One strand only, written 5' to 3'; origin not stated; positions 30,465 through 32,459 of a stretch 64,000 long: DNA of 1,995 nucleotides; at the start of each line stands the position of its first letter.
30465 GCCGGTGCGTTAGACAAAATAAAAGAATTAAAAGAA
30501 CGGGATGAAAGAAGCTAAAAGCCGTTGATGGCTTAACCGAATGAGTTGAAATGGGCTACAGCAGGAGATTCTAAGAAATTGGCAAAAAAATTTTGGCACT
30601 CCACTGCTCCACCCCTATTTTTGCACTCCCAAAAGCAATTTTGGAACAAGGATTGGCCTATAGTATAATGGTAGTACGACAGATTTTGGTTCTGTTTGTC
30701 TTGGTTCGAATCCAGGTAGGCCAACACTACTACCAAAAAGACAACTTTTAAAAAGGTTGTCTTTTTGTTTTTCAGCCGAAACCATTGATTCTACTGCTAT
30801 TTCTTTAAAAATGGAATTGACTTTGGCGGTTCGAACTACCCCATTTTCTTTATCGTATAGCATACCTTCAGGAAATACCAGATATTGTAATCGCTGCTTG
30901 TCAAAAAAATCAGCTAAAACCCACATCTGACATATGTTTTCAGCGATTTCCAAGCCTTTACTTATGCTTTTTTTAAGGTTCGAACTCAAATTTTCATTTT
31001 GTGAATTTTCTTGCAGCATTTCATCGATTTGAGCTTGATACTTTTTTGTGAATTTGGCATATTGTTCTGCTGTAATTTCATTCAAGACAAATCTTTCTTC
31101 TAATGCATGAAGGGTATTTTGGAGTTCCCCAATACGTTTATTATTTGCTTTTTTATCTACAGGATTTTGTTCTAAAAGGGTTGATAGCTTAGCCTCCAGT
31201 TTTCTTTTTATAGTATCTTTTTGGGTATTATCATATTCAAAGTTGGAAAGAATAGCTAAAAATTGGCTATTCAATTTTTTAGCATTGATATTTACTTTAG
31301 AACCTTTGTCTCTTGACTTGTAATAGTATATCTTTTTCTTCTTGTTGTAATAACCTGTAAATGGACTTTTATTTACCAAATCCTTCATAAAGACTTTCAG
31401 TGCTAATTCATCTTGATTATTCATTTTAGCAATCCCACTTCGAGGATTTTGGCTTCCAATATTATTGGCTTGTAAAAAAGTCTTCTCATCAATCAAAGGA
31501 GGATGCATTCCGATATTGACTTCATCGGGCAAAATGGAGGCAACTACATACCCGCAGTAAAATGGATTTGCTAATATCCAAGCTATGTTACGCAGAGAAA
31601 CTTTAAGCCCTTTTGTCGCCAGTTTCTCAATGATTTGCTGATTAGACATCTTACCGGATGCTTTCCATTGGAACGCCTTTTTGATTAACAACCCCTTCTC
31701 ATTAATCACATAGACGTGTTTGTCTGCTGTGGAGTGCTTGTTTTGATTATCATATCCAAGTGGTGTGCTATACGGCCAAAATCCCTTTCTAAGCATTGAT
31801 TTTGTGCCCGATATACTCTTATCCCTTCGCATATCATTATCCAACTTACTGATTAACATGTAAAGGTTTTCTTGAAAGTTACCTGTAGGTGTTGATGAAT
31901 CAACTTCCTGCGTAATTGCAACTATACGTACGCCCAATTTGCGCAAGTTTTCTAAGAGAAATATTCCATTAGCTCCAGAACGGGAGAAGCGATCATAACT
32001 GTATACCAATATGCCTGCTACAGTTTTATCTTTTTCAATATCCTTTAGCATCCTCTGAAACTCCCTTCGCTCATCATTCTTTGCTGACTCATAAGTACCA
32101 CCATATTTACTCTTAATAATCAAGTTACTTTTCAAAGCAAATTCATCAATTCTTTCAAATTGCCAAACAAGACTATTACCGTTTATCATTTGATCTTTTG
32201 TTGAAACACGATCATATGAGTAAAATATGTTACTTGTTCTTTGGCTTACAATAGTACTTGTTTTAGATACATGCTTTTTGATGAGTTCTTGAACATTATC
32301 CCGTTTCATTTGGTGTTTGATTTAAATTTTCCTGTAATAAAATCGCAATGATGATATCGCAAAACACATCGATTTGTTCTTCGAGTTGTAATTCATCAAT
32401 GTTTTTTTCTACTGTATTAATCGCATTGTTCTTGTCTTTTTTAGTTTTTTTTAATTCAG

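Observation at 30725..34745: Compact AT-rich element next to tRNA-Gln: a large serine recombinase plus a set of unrecognisable genes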

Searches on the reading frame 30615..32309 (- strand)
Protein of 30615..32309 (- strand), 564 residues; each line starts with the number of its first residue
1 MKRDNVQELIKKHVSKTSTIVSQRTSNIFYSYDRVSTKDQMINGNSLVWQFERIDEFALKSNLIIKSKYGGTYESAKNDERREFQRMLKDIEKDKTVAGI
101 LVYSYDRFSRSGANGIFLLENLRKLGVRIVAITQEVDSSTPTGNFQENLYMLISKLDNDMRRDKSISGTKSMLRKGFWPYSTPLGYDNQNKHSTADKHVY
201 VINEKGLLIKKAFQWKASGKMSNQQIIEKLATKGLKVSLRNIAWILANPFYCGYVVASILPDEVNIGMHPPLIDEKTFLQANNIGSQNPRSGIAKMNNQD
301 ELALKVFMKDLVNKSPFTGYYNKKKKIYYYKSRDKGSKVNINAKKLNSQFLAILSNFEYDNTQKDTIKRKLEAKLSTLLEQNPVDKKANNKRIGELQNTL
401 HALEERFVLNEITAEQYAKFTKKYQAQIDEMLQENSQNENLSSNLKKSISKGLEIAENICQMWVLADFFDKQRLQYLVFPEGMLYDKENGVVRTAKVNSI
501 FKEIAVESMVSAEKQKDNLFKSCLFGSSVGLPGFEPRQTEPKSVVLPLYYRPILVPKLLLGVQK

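Call 5: search_protein_families(library=pfam, proteins=[window:30615-32309:-], max_evalue=0.1)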
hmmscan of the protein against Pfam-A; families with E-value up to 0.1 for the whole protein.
window:30615-32309:- (564 aa): 4 families
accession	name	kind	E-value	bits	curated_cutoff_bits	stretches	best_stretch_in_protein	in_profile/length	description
PF00239.26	Resolvase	-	6e-22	78.7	23.3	1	30-176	2-143/145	Resolvase, N terminal domain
PF07508.19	Recombinase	-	3e-09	37.5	21.1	1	204-284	2-98/102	Recombinase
PF18822.6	CdvA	-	0.04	14.4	30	0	354-453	10-116/123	CdvA-like coiled-coil domain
PF24554.1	DUF7603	-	0.071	14.3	27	1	369-405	74-110/110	Domain of unknown function (DUF7603)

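Call 7: search_protein_families(library=phrogs, proteins=[window:30615-32309:-], max_evalue=0.1)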
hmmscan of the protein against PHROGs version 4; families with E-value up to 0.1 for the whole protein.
window:30615-32309:- (564 aa): 3 families
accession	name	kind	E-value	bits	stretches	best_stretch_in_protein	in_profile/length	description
phrog_95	-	integration and excision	4.8e-52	178.4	1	11-479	72-550/651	integrase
phrog_125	-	DNA, RNA and nucleotide metabolism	1.3e-20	75.1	1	21-243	14-197/254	DNA invertase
phrog_26364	-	unknown function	0.024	15.7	1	36-95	53-112/196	-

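Call 8: search_protein_families(library=ncbifam, proteins=[window:30615-32309:-], max_evalue=0.1)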
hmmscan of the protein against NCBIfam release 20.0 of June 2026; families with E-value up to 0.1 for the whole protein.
window:30615-32309:- (564 aa): 6 families
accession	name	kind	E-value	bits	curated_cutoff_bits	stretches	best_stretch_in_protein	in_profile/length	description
NF041201.1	recomb_XisF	equivalog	4.1e-25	88.7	375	1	31-449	3-431/465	fdxN element excision recombinase XisF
NF047343.1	SCCmet_CcrB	equivalog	7.4e-21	74.4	900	1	31-255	11-236/542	cassette chromosome recombinase CcrB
NF033518.0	transpos_IS607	equivalog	5.5e-09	35.8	110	1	12-137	42-157/187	IS607 family transposase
NF047347.1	SCCmet_CcrC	equivalog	5.3e-08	31.8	900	1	32-255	8-238/558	cassette chromosome recombinase CcrC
NF009949.0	PRK13413.1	equivalog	0.00053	19.7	272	1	29-110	2-75/203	master DNA invertase Mpi family serine-type recombinase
NF052682.1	morpho_FcmC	equivalog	0.037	14.3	90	1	364-439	40-116/159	filament morphology membrane protein FcmC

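Call 9: search_protein_families(library=padloc, proteins=[window:30615-32309:-], max_evalue=0.1)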
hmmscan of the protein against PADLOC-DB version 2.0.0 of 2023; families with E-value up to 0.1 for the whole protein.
window:30615-32309:- (564 aa): 0 families

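Call 11: search_dna_similar(query=window:30615-32309:-, collection=phages, mode=protein, max_rows=15)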
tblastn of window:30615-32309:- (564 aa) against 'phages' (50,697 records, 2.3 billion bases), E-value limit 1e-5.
Records with a match: 195; places in all: 195; records where one place covers at least 80% of the query: 0.
Best place of each record, by identity: <60% 195.
By first word of the organism name: Streptococcus 64; Staphylococcus 23; Bacteriophage 19; Enterococcus 14; Lactococcus 10; Listeria 8; Bacillus 7; Wolbachia 6; Clostridium 6; Paenibacillus 5; and 19 more.
By host as written in the record: - 29; Enterococcus faecalis 14; Staphylococcus epidermidis 7; Listeria monocytogenes 6; Staphylococcus hominis 4; Lactococcus lactis SMQ-86 4; Bacillus thuringiensis subsp. tenebrionis YBT-1765 2; Clostridioides difficile 2; and 101 more.
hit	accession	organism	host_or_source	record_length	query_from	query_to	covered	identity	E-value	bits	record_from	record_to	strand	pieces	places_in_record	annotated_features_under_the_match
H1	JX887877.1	Bacillus phage vB_BtS_BMBtp2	Bacillus thuringiensis subsp. ...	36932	16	411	70%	26.0%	1e-9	67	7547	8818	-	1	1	resolvase | helix-turn-helix family protein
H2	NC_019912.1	Bacillus phage vB_BtS_BMBtp2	Bacillus thuringiensis subsp. ...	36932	16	411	70%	26.0%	1e-9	67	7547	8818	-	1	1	integrase | transcriptional regulator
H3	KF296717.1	Bacillus phage proCM3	Bacillus thuringiensis strain YM-03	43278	16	411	70%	26.0%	1e-9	67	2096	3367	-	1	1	resolvase | helix-turn-helix family protein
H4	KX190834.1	Bacillus phage BMBtpLA3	Bacillus thuringiensis BGSC 4AE1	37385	32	411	67%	26.1%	1e-9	67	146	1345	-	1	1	none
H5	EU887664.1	Bacillus phage TP21-L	-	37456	32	411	67%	26.1%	1e-9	67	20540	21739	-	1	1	gp20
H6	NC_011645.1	Bacillus phage TP21-L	-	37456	32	411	67%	26.1%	1e-9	67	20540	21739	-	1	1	integrase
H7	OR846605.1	Enterococcus phage Efs 1-1-1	Enterococcus faecalis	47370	32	419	69%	25.5%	2e-6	57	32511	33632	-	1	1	record has no annotation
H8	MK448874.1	Streptococcus phage Javan206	Streptococcus equinus JB1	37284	18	429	73%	23.8%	2e-12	76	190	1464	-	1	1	integrase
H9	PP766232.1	Streptococcus phage phiGBSVK-E1_GBSInt11.1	Streptococcus agalactiae JN_AR_GBS376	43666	24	427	72%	23.4%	2e-7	61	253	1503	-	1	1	integrase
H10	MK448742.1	Streptococcus phage Javan37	Streptococcus agalactiae ERR126810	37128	24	427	72%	23.4%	3e-7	60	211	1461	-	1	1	DNA invertase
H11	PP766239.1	Streptococcus phage phiGBSVK-E2_GBSInt11.1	Streptococcus agalactiae JN_AR_GBS406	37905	24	427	72%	23.4%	3e-7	60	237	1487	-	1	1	integrase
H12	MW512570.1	Clostridioides phage CD1801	Clostridioides difficile CD1801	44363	32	291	46%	29.8%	4e-16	89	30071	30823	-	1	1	none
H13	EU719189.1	Clostridioides phage phiCD27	Clostridioides difficile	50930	32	291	46%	29.8%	4e-16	89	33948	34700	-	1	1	putative phage site-specific recombinase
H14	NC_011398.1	Clostridioides phage phiCD27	Clostridioides difficile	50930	32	291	46%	29.8%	4e-16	89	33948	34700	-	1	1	integrase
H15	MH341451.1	Listeria phage PSU-VKH-LP019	Listeria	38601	16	298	50%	26.5%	7e-10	68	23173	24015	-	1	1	putative integrase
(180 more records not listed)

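Call 17: find_homologous_proteins(query=window:30615-32309:-, max_evalue=1e-10)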
Query window:30615-32309:- (564 aa): 971 proteins with E <= 1e-10 among 8000 candidates; the best 120 are listed.
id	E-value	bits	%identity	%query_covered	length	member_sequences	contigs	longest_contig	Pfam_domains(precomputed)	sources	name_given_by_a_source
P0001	0.0e+0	1247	100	100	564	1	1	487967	PF07508.20,PF00239.27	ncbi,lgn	-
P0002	1.5e-265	900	72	98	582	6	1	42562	PF07508.20,PF00239.27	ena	-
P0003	3.4e-265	899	73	95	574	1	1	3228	PF07508.20,PF00239.27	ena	-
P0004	3.4e-262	889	71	98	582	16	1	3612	PF07508.20,PF00239.27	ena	-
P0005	1.2e-260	884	71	96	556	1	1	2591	PF07508.20,PF00239.27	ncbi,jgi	jgi:site-specific DNA recombinase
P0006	8.2e-260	881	72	96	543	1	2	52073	PF07508.20,PF00239.27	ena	-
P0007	1.4e-259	881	70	98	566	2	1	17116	PF07508.20,PF00239.27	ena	-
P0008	1.9e-259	880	71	96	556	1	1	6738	PF07508.20,PF00239.27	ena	-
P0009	8.6e-254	861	68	98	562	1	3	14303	PF07508.20,PF00239.27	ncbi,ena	-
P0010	6.5e-252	855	70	95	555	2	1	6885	PF07508.20,PF00239.27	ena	-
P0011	1.1e-251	855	70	95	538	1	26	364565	PF07508.20,PF00239.27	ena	-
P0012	1.4e-251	854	70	95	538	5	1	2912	PF07508.20,PF00239.27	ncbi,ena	-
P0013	7.6e-227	773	62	96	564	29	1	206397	PF07508.20,PF00239.27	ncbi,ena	-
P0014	1.2e-226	772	60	98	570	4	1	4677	PF07508.20,PF00239.27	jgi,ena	jgi:site-specific DNA recombinase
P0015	4.7e-225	767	61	98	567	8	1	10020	PF07508.20,PF00239.27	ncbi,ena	-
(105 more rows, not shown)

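Call 18: find_encoding_contigs(protein=P0002, flank=10000, max_places=3)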
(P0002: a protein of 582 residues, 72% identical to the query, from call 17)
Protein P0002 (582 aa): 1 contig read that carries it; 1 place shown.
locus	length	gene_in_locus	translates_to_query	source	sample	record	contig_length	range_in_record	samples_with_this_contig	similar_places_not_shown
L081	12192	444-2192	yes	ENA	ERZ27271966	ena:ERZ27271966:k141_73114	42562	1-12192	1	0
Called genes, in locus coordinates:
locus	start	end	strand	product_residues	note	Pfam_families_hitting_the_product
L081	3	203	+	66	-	?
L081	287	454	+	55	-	-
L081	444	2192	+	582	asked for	PF00239:Resolvase, PF07508:Recombinase (weak)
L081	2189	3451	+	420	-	PF12890:DHOase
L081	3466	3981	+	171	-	PF13858:DUF4199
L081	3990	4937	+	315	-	PF00535:Glycos_transf_2, PF10111:Glyco_tranf_2_2, PF13641:Glyco_tranf_2_3 (weak)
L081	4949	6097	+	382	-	PF13439:Glyco_transf_4 (weak), PF00534:Glycos_transf_1, PF13692:Glyco_trans_1_4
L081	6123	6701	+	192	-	PF13580:SIS_2, PF01380:SIS (weak)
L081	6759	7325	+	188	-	PF08645:PNK3P (weak), PF13242:Hydrolase_like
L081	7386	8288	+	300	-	-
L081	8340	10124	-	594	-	PF00009:GTP_EFTU, PF03144:GTP_EFTU_D2, PF00679:EFG_C, PF06421:LepA_C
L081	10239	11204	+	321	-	PF01007:IRK (weak), PF07885:Ion_trans_2, PF17655:IRK_C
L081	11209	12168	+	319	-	PF01300:Sua5_yciO_yrdC, PF03481:Sua5_C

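Call 19: find_encoding_contigs(protein=P0011, flank=10000, max_places=8)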
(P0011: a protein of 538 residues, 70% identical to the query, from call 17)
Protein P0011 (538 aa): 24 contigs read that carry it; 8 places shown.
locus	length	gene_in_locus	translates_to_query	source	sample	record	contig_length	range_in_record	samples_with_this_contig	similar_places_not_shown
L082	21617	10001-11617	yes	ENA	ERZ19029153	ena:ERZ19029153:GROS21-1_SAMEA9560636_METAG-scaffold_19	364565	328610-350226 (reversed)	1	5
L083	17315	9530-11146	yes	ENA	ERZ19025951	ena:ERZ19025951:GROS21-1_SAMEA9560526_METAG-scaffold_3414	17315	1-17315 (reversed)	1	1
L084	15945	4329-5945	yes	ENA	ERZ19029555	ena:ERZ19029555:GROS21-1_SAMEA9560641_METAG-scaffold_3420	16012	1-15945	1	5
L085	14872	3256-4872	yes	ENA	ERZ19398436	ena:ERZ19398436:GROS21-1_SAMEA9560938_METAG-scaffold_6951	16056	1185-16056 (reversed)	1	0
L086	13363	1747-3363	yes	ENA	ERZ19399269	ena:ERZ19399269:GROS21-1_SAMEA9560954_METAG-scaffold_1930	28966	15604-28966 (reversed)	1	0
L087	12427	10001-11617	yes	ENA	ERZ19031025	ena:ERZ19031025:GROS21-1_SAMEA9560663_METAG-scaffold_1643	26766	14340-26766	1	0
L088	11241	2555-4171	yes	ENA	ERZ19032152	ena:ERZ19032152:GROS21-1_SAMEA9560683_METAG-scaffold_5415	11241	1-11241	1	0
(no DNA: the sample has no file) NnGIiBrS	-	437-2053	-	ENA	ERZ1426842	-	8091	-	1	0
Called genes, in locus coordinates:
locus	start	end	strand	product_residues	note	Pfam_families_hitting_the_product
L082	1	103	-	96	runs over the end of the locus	PF13031:DUF3892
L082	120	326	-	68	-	-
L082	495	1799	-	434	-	PF26002:Beta-barrel_AprE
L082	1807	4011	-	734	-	PF03412:Peptidase_C39, PF00664:ABC_membrane, PF00005:ABC_tran, PF02463:SMC_N (faint)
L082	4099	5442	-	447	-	PF00578:AhpC-TSA (weak), PF08534:Redoxin (weak), PF00085:Thioredoxin (faint), PF13905:Thioredoxin_8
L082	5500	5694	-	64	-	-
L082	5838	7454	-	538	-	PF07884:VKOR, PF13462:Thioredoxin_4 (weak)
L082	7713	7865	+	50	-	PF01844:HNH (weak)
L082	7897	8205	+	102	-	PF14237:GYF_2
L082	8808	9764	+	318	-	-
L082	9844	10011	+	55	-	-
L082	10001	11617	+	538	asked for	PF00239:Resolvase, PF07508:Recombinase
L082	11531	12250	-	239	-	PF00239:Resolvase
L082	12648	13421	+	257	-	PF17194:AbiEi_3_N, PF11459:AbiEi_3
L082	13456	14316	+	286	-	PF08843:AbiEii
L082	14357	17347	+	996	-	PF22548:AEP-TOTE, PF00176:SNF2-rel_dom (faint), PF00270:DEAD, PF04851:ResIII, PF18766:SWI2_SNF2, PF00271:Helicase_C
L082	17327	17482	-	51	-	-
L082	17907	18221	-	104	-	-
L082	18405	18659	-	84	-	-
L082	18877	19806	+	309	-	-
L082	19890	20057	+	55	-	-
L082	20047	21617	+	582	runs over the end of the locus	PF00239:Resolvase, PF07508:Recombinase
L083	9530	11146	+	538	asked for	PF00239:Resolvase, PF07508:Recombinase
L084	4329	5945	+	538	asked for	PF00239:Resolvase, PF07508:Recombinase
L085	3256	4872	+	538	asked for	PF00239:Resolvase, PF07508:Recombinase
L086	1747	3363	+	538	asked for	PF00239:Resolvase, PF07508:Recombinase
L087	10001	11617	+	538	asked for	PF00239:Resolvase, PF07508:Recombinase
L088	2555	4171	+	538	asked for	PF00239:Resolvase, PF07508:Recombinase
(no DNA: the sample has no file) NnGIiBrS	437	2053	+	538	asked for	PF00239:Resolvase, PF07508:Recombinase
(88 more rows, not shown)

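Call 20: find_encoding_contigs(protein=P0006, flank=10000, max_places=3)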
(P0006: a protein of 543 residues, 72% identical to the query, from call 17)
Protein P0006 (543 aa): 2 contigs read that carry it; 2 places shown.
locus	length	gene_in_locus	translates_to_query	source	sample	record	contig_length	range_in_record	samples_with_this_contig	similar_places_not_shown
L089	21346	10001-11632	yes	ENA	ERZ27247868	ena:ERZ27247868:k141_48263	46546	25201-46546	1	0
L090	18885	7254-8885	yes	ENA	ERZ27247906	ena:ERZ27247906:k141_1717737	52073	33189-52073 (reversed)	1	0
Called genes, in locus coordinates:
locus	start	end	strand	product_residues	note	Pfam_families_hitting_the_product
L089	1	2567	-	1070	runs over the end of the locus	PF13620:CarboxypepD_reg, PF13715:CarbopepD_reg_2, PF07715:Plug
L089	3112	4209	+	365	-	PF00150:Cellulase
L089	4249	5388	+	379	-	PF00728:Glyco_hydro_20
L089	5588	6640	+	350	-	PF00356:LacI (weak), PF00532:Peripla_BP_1, PF13407:Peripla_BP_4, PF13377:Peripla_BP_3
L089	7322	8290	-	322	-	PF01261:AP_endonuc_2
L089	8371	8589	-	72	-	-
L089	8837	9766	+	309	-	-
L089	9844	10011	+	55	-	-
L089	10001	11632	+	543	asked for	PF00239:Resolvase, PF07508:Recombinase (weak)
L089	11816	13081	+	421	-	PF01979:Amidohydro_1 (weak), PF12890:DHOase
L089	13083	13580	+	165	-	PF13858:DUF4199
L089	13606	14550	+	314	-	PF00535:Glycos_transf_2, PF10111:Glyco_tranf_2_2, PF13641:Glyco_tranf_2_3 (weak)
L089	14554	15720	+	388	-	PF13439:Glyco_transf_4, PF00534:Glycos_transf_1, PF13692:Glyco_trans_1_4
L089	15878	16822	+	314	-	-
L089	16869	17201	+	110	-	-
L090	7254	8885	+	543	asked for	PF00239:Resolvase, PF07508:Recombinase (weak)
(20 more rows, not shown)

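Call 24: find_encoding_contigs(protein=P0001, flank=10000, max_places=5)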
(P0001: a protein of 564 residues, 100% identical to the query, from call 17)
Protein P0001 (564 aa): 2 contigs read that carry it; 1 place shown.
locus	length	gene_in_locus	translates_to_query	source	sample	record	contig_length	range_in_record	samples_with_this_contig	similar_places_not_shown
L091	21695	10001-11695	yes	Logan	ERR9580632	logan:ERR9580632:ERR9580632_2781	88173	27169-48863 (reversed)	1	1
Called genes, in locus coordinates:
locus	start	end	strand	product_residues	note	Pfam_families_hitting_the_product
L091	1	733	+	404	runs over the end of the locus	-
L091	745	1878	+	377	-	PF16153:DUF4861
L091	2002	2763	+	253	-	PF00106:adh_short, PF08659:KR, PF13561:adh_short_C2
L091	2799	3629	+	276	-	PF04962:KduI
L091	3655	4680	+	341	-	PF00294:PfkB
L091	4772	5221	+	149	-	PF04074:DUF386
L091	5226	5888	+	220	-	PF01081:Aldolase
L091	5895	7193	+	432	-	PF00083:Sugar_tr, PF07690:MFS_1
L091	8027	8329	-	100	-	-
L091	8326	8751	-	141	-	-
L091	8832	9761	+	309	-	-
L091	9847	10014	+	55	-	-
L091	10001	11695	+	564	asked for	PF00239:Resolvase, PF07508:Recombinase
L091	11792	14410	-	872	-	PF18921:Cyanophycin_syn, PF07478:Dala_Dala_lig_C (faint), PF08443:RimK (weak), PF02222:ATP-grasp (weak), PF08245:Mur_ligase_M, PF02875:Mur_ligase_C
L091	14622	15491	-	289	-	PF00691:OmpA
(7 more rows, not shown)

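Call 88: search_solved_structures(query=window:30705-32309:-, max_evalue=0.00001)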
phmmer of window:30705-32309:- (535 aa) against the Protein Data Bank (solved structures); distinct sequences matched with E-value up to 0.00001: 2.
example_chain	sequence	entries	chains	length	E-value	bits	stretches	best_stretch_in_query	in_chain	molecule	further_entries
3guv_A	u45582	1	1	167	5.9e-14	55.3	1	29-178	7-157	Site-specific recombinase, resolvase family protein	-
3bvp_A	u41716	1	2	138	7.1e-09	38.5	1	32-157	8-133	TP901-1 Integrase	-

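Call 104: predict_structure(alignment_id=A3)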
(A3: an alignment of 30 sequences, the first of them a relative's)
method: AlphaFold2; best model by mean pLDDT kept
length: 564 residues; sequences in the alignment: 30
mean_pLDDT: 78.3   pTM: 0.40
mean pLDDT of the five models: 78.3, 77.3, 77.0, 76.7, 75.3
residues with pLDDT >= 90: 165; 70-90: 270; 50-70: 68; < 50: 61
segments of 3 or more residues with pLDDT < 50: 1-3, 291-297, 516-564
pLDDT, mean of each block of 10 residues (from residue 1): 58 58 83 77 76 90 89 63 82 88 77 66 84 80 80 77 85 91 92 88 95 91 91 90 91 90 89 92 67 48 88 88 89 75 91 90 85 79 70 91 91 90 91 73 76 90 85 90 88 85 83 50 35 36 33 34 30
secondary structure, 60 per line:
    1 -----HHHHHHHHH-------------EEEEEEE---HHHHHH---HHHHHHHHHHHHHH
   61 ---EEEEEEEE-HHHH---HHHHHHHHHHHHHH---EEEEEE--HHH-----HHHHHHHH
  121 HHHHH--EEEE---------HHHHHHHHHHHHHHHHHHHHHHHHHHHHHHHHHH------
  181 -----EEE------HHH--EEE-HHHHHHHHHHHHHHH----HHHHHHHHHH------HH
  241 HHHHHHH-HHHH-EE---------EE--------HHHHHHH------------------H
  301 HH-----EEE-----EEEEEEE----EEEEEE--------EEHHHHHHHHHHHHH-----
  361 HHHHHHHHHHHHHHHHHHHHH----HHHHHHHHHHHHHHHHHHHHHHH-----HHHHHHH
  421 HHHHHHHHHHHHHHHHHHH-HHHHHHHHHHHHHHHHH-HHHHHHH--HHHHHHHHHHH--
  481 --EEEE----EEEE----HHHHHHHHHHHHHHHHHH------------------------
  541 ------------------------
elements in order: H6-14 E28-34 H38-43 H47-60 E64-71 H73-76 H80-93 E97-102 H113-125 E128-131 H141-174 E186-188 E200-202 H204-218 H223-232 H239-247 H249-252 H275-281 E308-310 E316-322 E327-332 H343-355 H361-381 H386-408 H414-439 H441-457 H459-465 H468-478 E483-486 E491-494 H499-516
